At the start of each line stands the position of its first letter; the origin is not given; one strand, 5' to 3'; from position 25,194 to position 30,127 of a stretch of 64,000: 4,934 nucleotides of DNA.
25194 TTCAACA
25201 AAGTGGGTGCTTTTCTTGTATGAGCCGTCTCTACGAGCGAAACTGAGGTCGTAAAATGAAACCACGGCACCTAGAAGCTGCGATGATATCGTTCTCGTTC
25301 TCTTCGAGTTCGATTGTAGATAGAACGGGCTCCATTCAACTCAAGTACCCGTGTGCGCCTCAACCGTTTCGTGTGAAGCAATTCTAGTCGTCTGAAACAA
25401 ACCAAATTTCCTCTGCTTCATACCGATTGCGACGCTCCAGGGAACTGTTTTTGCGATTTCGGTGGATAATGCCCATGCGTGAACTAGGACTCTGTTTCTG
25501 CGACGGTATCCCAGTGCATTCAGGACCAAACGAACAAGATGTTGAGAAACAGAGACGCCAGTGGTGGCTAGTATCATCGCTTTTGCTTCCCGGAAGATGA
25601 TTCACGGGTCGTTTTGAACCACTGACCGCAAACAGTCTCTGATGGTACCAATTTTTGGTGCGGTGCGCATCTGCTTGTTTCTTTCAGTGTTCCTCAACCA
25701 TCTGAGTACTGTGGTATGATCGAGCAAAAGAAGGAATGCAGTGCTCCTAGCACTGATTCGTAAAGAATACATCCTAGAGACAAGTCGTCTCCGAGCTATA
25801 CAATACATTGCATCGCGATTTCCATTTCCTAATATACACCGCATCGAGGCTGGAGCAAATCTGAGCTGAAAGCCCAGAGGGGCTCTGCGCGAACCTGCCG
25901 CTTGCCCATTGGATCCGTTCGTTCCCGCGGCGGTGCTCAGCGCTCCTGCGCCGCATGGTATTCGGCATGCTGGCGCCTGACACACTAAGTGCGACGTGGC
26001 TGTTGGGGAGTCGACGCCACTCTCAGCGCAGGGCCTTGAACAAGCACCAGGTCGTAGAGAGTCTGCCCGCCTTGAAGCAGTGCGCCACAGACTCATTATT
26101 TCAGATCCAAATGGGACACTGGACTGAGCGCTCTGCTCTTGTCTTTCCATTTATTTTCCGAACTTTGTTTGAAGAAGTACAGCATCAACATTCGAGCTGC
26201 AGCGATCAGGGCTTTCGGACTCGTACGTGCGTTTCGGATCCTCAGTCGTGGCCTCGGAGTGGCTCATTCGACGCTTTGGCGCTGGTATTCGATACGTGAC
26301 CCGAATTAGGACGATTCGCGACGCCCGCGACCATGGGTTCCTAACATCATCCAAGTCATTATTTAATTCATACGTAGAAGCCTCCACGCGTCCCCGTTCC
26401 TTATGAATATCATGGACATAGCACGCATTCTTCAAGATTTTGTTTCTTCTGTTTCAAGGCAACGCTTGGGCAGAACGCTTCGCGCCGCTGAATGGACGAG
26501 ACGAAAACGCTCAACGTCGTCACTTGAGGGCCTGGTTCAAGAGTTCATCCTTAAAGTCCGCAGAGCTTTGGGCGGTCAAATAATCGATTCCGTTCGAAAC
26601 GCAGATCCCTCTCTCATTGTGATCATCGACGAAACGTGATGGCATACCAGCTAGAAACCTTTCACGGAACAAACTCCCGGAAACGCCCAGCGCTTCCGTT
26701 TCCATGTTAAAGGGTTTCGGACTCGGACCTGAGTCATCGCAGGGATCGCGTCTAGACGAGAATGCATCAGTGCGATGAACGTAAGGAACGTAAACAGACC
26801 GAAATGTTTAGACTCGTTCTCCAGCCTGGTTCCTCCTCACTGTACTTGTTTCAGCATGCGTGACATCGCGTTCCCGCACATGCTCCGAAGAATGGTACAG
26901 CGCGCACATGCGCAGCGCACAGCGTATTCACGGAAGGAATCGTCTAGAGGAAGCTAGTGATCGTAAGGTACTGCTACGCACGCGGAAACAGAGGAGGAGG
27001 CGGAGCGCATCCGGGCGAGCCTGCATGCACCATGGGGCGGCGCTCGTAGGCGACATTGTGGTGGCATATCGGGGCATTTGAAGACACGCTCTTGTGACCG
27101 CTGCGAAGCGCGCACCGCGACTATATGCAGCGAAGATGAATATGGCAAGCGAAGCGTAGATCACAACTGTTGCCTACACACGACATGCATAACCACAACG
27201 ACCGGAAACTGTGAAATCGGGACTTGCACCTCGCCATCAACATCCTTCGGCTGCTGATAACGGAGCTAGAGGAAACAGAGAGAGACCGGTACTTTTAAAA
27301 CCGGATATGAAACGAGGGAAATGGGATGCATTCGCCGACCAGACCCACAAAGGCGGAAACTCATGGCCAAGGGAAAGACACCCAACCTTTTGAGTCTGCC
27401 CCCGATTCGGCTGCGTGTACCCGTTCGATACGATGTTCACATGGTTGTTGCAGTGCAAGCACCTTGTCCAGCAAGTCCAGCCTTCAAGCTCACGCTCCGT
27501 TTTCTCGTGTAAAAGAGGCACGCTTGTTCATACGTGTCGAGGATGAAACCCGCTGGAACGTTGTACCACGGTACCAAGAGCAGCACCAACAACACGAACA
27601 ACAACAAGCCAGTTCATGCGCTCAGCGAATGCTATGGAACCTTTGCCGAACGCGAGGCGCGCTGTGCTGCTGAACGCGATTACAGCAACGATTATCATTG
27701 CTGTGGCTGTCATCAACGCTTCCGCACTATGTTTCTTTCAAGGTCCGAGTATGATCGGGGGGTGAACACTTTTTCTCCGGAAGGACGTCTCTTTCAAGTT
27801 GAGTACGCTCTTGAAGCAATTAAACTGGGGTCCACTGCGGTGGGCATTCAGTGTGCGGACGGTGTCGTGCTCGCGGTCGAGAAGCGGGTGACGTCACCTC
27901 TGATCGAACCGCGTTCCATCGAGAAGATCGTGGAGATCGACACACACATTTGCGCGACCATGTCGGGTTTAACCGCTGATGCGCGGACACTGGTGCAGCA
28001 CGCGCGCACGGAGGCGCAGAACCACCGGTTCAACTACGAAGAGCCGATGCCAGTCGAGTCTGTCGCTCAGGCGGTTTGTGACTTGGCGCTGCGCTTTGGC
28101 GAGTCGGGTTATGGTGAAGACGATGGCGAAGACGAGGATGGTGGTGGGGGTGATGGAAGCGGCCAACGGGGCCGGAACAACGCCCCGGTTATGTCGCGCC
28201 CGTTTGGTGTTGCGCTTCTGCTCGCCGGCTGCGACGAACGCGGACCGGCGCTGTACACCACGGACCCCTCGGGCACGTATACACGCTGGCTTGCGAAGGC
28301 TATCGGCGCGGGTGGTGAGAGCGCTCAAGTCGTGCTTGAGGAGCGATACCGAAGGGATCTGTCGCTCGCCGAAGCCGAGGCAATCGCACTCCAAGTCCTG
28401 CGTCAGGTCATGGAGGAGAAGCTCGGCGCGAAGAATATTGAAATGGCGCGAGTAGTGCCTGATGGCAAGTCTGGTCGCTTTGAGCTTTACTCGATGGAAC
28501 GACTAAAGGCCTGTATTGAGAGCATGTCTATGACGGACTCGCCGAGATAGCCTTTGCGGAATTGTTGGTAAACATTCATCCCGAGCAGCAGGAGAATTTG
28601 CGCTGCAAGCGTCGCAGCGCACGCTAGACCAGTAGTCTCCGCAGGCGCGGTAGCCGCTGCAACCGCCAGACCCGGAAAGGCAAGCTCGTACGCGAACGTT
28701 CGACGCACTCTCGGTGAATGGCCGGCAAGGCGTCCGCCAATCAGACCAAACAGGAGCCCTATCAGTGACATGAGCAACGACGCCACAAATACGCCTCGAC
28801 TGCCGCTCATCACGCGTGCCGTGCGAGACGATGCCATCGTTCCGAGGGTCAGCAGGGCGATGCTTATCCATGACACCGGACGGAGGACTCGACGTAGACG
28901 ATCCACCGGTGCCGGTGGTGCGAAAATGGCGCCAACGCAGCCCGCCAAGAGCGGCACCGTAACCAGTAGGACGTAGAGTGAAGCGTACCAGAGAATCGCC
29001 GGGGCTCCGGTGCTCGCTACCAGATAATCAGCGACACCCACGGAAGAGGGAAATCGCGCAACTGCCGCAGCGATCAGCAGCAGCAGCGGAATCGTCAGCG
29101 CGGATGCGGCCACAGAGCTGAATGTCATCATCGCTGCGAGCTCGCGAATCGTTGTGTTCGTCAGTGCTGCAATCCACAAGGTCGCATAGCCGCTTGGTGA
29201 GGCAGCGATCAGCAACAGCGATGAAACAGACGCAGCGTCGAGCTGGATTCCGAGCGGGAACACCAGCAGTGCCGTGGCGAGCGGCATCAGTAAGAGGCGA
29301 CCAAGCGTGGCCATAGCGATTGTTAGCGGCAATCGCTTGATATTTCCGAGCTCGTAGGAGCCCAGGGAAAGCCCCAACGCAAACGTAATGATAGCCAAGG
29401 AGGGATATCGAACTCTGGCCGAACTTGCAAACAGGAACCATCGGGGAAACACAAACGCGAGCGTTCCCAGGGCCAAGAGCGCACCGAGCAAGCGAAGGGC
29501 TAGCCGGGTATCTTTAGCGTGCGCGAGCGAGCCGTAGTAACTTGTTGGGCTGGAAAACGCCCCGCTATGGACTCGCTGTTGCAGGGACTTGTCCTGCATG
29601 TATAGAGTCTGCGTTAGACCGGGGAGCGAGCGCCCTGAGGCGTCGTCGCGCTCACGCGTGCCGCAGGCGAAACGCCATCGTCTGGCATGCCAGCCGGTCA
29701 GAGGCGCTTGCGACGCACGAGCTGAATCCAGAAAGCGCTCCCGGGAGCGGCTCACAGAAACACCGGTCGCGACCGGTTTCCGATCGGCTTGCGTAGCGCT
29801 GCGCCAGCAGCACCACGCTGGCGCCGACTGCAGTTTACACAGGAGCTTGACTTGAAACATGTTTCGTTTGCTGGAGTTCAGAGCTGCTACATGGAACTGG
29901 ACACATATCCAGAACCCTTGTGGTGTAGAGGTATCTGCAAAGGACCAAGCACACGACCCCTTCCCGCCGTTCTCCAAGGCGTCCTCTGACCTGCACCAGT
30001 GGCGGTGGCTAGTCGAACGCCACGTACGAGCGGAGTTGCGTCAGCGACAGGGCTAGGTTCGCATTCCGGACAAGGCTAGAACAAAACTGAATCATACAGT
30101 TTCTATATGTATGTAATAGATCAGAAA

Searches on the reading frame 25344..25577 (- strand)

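Call 82: search_protein_families(library=pfam, proteins=[window:25344-25577:-], max_evalue=1)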
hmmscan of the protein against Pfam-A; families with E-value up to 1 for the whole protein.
window:25344-25577:- (78 aa): 1 family
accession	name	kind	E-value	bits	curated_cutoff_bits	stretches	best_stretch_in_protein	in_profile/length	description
PF14104.11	DUF4277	-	0.17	12.7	25.4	1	6-39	35-68/109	Domain of unknown function (DUF4277)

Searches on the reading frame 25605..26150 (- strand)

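Call 82: search_protein_families(library=pfam, proteins=[window:25605-26150:-], max_evalue=1)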
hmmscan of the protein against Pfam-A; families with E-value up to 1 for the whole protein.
window:25605-26150:- (182 aa): 1 family
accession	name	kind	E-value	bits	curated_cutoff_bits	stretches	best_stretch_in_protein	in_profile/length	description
PF17869.6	Cys_box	-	0.2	12.2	29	0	118-159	1-41/82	Anosmin cysteine rich domain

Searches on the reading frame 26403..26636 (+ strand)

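Call 82: search_protein_families(library=pfam, proteins=[window:26403-26636:+], max_evalue=1)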
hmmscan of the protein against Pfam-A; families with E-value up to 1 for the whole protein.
window:26403-26636:+ (78 aa): 2 families
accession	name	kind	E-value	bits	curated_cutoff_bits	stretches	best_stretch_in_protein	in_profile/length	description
PF08745.17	PIN_5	-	0.026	14.4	27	1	7-68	90-160/205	PINc domain ribonuclease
PF09407.15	AbiEi_1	-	0.094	13.4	22.2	1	5-38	104-137/142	AbiEi antitoxin C-terminal domain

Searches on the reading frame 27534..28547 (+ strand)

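Call 80: search_protein_families(library=pfam, proteins=[window:27534-28547:+], max_evalue=0.00001)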
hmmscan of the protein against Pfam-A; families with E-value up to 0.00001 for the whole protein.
window:27534-28547:+ (338 aa): 2 families
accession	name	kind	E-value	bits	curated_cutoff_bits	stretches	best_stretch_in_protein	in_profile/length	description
PF00227.31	Proteasome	-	3.1e-55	187.2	22.4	2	97-188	2-94/189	Proteasome subunit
PF10584.14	Proteasome_A_N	-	1.5e-13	50.5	27.7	1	73-95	1-23/23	Proteasome subunit A N-terminal signature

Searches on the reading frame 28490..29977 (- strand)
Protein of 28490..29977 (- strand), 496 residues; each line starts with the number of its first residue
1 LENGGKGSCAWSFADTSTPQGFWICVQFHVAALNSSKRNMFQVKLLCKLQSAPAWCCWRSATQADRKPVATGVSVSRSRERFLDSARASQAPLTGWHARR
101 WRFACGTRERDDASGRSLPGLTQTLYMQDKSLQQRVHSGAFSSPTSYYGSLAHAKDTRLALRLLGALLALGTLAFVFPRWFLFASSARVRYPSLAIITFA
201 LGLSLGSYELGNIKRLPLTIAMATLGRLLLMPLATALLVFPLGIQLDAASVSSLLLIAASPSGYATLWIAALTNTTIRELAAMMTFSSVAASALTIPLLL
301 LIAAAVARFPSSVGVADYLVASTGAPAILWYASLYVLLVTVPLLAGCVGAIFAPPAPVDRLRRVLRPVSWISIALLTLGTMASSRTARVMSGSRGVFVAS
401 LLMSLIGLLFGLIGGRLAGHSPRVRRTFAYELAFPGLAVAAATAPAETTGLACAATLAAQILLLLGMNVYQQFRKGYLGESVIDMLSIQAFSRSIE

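Call 80: search_protein_families(library=pfam, proteins=[window:28490-29977:-], max_evalue=0.00001)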
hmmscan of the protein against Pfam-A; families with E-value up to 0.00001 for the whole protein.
window:28490-29977:- (496 aa): 2 families
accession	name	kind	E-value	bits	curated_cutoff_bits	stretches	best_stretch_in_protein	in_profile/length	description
PF01758.21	SBF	-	3.6e-08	33.7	24.3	1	193-378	3-178/191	Sodium Bile acid symporter family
PF03547.23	Mem_trans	-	3e-07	29.8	25.7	1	194-298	241-341/343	Membrane transport protein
